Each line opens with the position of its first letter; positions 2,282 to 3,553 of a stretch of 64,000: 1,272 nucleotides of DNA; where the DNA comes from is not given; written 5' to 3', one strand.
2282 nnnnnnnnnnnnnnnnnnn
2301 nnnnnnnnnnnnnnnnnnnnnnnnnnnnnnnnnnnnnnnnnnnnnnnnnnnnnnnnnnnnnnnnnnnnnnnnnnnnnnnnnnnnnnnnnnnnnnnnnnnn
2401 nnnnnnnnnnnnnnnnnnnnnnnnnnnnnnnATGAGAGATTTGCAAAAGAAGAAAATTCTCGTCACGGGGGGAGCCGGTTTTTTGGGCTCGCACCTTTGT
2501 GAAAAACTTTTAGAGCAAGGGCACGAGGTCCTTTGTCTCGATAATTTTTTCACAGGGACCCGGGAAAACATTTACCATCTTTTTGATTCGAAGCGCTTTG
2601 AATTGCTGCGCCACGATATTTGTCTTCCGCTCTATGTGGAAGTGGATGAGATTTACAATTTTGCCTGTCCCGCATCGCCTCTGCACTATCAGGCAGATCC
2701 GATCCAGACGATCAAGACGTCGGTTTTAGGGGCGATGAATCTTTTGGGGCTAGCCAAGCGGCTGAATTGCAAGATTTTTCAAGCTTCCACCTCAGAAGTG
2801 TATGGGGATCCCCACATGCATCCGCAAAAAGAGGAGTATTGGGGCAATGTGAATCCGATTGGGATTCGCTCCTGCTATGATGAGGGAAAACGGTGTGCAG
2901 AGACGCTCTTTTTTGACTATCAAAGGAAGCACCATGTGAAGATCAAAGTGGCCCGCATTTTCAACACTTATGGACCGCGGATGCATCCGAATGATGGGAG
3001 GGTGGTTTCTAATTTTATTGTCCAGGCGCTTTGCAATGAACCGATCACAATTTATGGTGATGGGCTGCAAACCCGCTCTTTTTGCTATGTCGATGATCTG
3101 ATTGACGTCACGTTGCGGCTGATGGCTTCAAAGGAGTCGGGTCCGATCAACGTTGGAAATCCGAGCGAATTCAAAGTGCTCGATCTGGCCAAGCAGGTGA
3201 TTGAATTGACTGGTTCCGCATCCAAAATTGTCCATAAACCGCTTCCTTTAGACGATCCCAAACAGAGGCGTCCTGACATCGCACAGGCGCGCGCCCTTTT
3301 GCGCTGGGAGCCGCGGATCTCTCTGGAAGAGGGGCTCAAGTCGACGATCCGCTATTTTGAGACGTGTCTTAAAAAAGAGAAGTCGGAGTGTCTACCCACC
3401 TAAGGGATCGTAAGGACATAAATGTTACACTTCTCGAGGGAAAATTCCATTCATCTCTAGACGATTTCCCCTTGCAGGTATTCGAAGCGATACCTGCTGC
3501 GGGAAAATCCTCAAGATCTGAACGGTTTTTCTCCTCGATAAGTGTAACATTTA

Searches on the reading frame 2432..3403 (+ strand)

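Call 97: search_protein_families(library=pfam, proteins=[window:2432-3403:+], max_evalue=0.00001)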
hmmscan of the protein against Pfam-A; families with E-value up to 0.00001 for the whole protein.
window:2432-3403:+ (323 aa): 5 families
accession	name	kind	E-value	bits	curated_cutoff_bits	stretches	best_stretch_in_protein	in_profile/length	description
PF01370.27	Epimerase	-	2.3e-49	168.4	20.9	1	9-242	1-240/240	NAD dependent epimerase/dehydratase family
PF16363.11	GDP_Man_Dehyd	-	2.9e-49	168.8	27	1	10-304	1-331/332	GDP-mannose 4,6 dehydratase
PF02719.21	Polysacc_synt_2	-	2.1e-10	40.7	20.2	0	148-265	137-252/293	Polysaccharide biosynthesis protein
PF07993.18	NAD_binding_4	-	2.3e-09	37.2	20.1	0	11-35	1-28/258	Male sterility protein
PF04321.23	RmlD_sub_bind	-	5.6e-07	29.3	27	1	8-267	2-238/287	RmlD substrate binding domain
